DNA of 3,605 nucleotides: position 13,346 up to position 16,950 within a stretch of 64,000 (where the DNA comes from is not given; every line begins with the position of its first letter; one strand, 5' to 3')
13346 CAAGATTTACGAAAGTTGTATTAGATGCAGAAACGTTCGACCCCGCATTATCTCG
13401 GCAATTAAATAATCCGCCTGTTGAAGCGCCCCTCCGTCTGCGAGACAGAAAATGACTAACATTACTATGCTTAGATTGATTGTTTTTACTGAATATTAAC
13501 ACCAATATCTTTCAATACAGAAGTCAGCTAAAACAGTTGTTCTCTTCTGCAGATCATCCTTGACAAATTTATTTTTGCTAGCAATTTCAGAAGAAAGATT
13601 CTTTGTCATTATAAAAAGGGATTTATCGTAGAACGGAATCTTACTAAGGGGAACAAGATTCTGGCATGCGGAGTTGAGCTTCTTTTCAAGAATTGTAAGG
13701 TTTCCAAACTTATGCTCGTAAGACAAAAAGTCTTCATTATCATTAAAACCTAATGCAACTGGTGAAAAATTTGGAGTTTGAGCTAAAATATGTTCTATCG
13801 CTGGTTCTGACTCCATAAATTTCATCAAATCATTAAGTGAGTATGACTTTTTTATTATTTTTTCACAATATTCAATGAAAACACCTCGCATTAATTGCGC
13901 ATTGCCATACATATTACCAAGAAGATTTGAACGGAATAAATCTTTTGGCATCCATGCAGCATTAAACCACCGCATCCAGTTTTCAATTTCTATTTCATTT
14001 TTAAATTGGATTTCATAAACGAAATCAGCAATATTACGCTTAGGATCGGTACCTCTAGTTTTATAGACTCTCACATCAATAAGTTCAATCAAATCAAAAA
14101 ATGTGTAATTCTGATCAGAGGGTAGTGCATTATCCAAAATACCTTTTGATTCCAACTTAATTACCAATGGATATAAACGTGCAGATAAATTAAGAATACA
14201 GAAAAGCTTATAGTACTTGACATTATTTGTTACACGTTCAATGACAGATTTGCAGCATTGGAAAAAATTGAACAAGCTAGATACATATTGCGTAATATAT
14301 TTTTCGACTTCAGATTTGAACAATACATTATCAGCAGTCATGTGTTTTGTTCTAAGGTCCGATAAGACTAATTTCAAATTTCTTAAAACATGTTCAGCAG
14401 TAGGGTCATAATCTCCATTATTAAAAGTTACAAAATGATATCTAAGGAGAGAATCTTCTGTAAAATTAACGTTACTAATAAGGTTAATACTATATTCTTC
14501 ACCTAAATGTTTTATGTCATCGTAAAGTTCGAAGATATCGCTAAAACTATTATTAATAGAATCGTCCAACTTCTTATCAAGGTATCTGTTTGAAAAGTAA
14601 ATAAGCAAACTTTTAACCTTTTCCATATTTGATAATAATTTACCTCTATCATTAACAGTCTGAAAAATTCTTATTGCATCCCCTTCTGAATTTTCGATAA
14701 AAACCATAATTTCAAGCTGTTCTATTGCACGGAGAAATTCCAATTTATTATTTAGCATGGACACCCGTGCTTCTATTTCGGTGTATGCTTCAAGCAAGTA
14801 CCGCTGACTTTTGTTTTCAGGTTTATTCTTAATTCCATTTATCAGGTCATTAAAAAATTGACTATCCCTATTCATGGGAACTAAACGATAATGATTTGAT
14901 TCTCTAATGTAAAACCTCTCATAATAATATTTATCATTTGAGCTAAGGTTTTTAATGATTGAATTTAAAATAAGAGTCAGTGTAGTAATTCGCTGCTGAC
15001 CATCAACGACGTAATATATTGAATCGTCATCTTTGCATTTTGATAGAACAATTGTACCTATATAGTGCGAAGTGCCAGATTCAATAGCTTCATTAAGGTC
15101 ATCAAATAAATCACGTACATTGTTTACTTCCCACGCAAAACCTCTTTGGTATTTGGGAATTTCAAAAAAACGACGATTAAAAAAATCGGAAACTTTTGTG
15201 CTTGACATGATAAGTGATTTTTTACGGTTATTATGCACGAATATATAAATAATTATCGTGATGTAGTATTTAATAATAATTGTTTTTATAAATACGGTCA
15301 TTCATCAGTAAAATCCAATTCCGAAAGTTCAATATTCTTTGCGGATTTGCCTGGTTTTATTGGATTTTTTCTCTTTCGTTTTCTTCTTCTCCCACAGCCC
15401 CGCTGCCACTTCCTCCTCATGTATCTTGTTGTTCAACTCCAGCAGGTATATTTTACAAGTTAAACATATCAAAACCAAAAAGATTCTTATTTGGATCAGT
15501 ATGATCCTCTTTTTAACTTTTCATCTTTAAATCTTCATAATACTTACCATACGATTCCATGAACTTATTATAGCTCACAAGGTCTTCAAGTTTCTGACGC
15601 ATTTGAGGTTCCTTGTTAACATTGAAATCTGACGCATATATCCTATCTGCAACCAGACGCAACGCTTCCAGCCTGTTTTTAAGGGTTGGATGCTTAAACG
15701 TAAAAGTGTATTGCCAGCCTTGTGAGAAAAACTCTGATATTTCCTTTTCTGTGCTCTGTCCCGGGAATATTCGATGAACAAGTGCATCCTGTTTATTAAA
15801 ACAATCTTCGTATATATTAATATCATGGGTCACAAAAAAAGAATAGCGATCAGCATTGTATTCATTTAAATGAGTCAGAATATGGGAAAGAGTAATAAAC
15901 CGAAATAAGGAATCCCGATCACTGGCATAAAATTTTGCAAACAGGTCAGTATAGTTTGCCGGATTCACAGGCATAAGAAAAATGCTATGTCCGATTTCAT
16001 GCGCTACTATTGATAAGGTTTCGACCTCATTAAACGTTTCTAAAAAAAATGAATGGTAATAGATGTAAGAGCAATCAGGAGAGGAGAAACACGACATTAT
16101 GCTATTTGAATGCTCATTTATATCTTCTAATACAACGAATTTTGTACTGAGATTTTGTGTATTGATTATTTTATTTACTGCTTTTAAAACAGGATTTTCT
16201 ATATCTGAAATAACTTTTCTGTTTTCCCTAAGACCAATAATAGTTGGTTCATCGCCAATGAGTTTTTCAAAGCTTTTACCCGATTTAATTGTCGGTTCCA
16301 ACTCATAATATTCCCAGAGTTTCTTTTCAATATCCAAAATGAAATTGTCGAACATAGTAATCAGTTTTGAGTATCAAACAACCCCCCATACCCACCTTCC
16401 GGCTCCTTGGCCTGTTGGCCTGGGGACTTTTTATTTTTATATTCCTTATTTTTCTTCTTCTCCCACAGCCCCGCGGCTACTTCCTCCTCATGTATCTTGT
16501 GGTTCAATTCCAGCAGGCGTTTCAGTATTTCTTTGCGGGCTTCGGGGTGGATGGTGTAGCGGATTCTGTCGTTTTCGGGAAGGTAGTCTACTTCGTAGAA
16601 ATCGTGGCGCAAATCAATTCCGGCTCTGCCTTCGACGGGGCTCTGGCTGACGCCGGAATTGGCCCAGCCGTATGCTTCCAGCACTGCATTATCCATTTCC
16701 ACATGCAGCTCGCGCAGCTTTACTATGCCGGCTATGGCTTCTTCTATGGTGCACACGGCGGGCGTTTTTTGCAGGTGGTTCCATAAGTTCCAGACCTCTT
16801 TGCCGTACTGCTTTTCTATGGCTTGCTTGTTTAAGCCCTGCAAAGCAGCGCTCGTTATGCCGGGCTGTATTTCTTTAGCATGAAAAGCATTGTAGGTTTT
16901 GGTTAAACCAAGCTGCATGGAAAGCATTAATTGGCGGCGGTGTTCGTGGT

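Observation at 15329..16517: The M48 peptidase gene is bracketed by a direct repeat made of the methyltransferase 3' end, marking a cassette insertion or recombination scar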

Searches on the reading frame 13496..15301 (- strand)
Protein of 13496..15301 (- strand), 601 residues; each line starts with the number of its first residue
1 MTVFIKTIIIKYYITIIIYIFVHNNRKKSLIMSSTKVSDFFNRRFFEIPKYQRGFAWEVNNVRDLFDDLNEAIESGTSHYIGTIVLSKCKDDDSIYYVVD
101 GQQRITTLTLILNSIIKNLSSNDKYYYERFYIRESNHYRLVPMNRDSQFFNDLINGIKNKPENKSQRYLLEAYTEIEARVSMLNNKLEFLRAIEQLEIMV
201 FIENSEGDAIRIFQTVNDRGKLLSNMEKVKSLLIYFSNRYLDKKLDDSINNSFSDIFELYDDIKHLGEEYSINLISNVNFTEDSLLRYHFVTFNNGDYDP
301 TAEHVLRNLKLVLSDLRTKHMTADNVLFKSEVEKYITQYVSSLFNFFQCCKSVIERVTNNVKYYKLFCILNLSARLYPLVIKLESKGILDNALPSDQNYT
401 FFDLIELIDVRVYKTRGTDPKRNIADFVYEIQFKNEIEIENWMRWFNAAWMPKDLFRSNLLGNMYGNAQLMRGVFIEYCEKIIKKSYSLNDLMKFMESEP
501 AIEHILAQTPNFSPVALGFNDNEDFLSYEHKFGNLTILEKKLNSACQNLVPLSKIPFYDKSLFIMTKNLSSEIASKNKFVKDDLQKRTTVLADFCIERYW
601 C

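Call 8: search_protein_families(library=pfam, proteins=[window:13496-15301:-], max_evalue=0.01)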
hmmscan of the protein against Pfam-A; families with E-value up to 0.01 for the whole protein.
window:13496-15301:- (601 aa): 2 families
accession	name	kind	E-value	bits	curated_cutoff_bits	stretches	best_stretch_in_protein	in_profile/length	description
PF03235.19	GmrSD_N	-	3.1e-36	125.8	33.2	1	38-233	2-198/199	GmrSD restriction endonuclease, N-terminal domain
PF07510.16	GmrSD_C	-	2.1e-16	60.5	23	1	478-593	31-137/138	GmrSD restriction endonucleases, C-terminal domain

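Call 9: search_protein_families(library=padloc, proteins=[window:13496-15301:-], max_evalue=0.001)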
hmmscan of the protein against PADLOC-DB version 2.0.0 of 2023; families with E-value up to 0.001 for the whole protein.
window:13496-15301:- (601 aa): 27 families (the best 25 are shown)
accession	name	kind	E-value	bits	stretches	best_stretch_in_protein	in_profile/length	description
PDLC04157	HEC-06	-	7.4e-44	148.3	2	33-243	10-243/558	-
PDLC02695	Orf5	-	2.9e-39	133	3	34-120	7-103/601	Orf5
PDLC04155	HEC-06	-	2.4e-35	120.1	2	32-243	7-247/562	-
PDLC04154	HEC-06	-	6e-34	115.6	2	42-252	20-260/569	-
PDLC02687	Orf5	-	8.5e-29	98.7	2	42-244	14-246/543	Orf5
PDLC02700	Orf5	-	1.7e-28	97.7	2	46-237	12-227/555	Orf5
PDLC02693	Orf5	-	6.4e-27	92.7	1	44-597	7-540/543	Orf5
PDLC02701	Orf5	-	7.4e-27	92.1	2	40-232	14-248/596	Orf5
PDLC02691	Orf5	-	1.1e-21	75.1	2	46-120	21-94/579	Orf5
PDLC02686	Orf5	-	2.1e-21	74.1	2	41-233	14-237/566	Orf5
PDLC02690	Orf5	-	2.9e-19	67.3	1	43-249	7-228/531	Orf5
PDLC02698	Orf5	-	4.2e-19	66.7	1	42-114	16-88/573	Orf5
PDLC02692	Orf5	-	2.3e-18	64.2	2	44-239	6-219/558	Orf5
PDLC02688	Orf5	-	6.3e-18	62.7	2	44-116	8-82/554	Orf5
PDLC02786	SspE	-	8e-14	48.9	1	44-125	22-115/766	SspE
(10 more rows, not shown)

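Call 14: find_encoding_contigs(protein=window:13496-15301:-, flank=10000, max_places=10)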
Protein window:13496-15301:- (601 aa): 3 contigs read that carry it; 2 places shown.
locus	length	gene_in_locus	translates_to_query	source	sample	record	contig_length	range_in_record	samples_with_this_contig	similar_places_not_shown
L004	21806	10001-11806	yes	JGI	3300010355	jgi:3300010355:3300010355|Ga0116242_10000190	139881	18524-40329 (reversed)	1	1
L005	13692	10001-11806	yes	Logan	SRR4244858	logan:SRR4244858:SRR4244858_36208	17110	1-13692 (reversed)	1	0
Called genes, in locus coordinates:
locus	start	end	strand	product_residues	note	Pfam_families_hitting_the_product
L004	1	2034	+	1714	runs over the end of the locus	PF00270:DEAD, PF04851:ResIII, PF00271:Helicase_C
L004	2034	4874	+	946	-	PF00176:SNF2-rel_dom, PF00270:DEAD, PF04851:ResIII, PF00271:Helicase_C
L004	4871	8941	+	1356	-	PF02384:N6_Mtase (faint), PF07669:Eco57I, PF20473:MmeI_Mtase, PF20466:MmeI_TRD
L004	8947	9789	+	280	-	-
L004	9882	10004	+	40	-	-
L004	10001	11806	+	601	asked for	PF03235:GmrSD_N, PF07510:GmrSD_C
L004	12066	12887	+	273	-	PF00149:Metallophos (weak)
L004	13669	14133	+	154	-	PF06723:MreB_Mbl (weak)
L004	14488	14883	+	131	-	-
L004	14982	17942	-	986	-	PF00515:TPR_1 (faint), PF07719:TPR_2 (faint), PF13181:TPR_8 (faint), PF13374:TPR_10 (faint), PF14559:TPR_19 (faint), PF13424:TPR_12, PF24885:TPR_NPHP3, PF12770:CHAT, +3 more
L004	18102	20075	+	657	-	PF00012:HSP70, PF06723:MreB_Mbl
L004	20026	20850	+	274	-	-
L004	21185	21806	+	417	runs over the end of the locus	PF07643:DUF1598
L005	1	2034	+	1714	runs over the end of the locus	PF00270:DEAD, PF04851:ResIII, PF00271:Helicase_C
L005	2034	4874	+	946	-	PF00176:SNF2-rel_dom, PF00270:DEAD, PF04851:ResIII, PF00271:Helicase_C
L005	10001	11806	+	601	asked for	PF03235:GmrSD_N, PF07510:GmrSD_C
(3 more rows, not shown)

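Call 25: find_related_loci(query=window:13499-15208:-, collection=metagenome_contigs, flank=10000)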
Query window:13499-15208:- (570 aa) in metagenome_contigs; peptide patterns used: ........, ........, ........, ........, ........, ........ (x = any residue, [..] = any of these).
155 stretches matched a pattern; 48 encode a relative of the query (tblastn E <= 1e-3); 48 distinct loci.
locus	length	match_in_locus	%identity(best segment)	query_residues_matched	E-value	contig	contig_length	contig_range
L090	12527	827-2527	58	1-570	0e+0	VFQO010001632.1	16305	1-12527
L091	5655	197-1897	58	1-570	0e+0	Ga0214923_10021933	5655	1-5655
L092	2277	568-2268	58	1-570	0e+0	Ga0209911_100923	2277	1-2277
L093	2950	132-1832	58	1-570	0e+0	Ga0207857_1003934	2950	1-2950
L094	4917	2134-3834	58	1-570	0e+0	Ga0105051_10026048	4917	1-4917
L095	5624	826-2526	58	1-570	0e+0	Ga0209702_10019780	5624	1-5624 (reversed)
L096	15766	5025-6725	59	1-570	0e+0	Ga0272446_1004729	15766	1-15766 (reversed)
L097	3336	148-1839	59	1-570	0e+0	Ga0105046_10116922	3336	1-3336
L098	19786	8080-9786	57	1-570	0e+0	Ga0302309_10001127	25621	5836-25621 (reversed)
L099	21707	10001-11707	57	1-570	0e+0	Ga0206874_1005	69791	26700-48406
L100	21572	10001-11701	58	1-570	0e+0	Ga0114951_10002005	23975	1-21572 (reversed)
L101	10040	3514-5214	56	1-570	0e+0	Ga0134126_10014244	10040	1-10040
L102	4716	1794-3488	55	1-570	0e+0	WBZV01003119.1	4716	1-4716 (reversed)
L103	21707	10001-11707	56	1-570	0e+0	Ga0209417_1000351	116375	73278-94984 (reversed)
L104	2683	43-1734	56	1-569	0e+0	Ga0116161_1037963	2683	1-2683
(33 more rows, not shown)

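Call 59: search_protein_families(library=ncbifam, proteins=[window:13499-15208:-], max_evalue=0.01)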
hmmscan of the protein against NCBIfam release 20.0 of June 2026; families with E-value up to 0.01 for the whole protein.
window:13499-15208:- (570 aa): 1 family
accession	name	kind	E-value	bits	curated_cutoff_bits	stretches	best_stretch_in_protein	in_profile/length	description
TIGR03187.1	DGQHR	domain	0.00071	19.4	58.85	0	40-84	76-118/276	DGQHR domain-containing protein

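Call 86: find_homologous_proteins(query=window:13499-15208:-, max_evalue=1e-100)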
Query window:13499-15208:- (570 aa): 660 proteins with E <= 1e-100 among 8000 candidates; the best 120 are listed.
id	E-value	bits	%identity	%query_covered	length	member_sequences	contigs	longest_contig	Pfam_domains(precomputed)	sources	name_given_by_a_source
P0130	0.0e+0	1278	100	100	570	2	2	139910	PF07510.17,PF03235.20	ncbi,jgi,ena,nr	ncbi:MAG TPA: DUF262 domain-containing HNH endonuclease family protein [Bacteroidales bacterium]|nr:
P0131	1.2e-224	765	62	100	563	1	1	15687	PF07510.17,PF03235.20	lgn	-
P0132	1.4e-217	742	59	100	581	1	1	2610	PF07510.17,PF03235.20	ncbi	-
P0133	1.4e-217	742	59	100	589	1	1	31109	PF07510.17,PF03235.20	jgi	jgi:hypothetical protein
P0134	3.3e-217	741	59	100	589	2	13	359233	PF07510.17,PF03235.20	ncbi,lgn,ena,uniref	ncbi:DUF262 domain-containing HNH endonuclease family protein [Acinetobacter ursingii]|uniref:DUF262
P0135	7.6e-217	739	59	100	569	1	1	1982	PF07510.17,PF03235.20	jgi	-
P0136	1.3e-216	739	60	100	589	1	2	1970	PF07510.17,PF03235.20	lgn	-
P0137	2.0e-216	738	58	100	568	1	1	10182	PF07510.17,PF03235.20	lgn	-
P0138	2.0e-216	738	59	100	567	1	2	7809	PF07510.17,PF03235.20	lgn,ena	-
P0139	2.7e-216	738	59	100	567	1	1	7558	PF07510.17,PF03235.20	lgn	-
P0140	3.3e-216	737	58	100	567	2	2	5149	PF07510.17,PF03235.20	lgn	-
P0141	3.5e-216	737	59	100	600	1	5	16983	PF07510.17,PF03235.20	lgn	-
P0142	3.7e-216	737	58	100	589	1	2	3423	PF07510.17,PF03235.20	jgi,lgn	jgi:hypothetical protein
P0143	9.0e-216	736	58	100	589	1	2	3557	PF07510.17,PF03235.20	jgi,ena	-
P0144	1.0e-215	736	58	100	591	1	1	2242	PF07510.17,PF03235.20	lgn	-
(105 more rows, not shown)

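Call 87: find_encoding_contigs(protein=P0131, flank=10000, max_places=3)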
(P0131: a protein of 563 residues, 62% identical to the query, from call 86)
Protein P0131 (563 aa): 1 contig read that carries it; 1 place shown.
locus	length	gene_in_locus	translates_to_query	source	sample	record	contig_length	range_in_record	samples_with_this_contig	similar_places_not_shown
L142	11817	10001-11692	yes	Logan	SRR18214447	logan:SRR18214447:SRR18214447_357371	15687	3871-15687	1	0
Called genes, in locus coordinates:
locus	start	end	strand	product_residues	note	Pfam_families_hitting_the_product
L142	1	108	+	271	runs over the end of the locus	PF12686:DUF3800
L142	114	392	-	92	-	PF01541:GIY-YIG (faint)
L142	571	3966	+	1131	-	PF00176:SNF2-rel_dom, PF00270:DEAD (faint), PF04851:ResIII (weak), PF00271:Helicase_C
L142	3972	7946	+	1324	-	PF02384:N6_Mtase (faint), PF07669:Eco57I, PF12950:TaqI_C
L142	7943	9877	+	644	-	PF02463:SMC_N, PF13304:AAA_21 (faint)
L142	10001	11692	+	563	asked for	PF03235:GmrSD_N, PF07510:GmrSD_C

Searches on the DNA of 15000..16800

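Call 83: search_rna_families(source=window, start=15000, end=16800, threshold=evalue, max_evalue=1)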
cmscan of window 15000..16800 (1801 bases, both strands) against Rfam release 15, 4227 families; matches with E-value up to 1: 0.
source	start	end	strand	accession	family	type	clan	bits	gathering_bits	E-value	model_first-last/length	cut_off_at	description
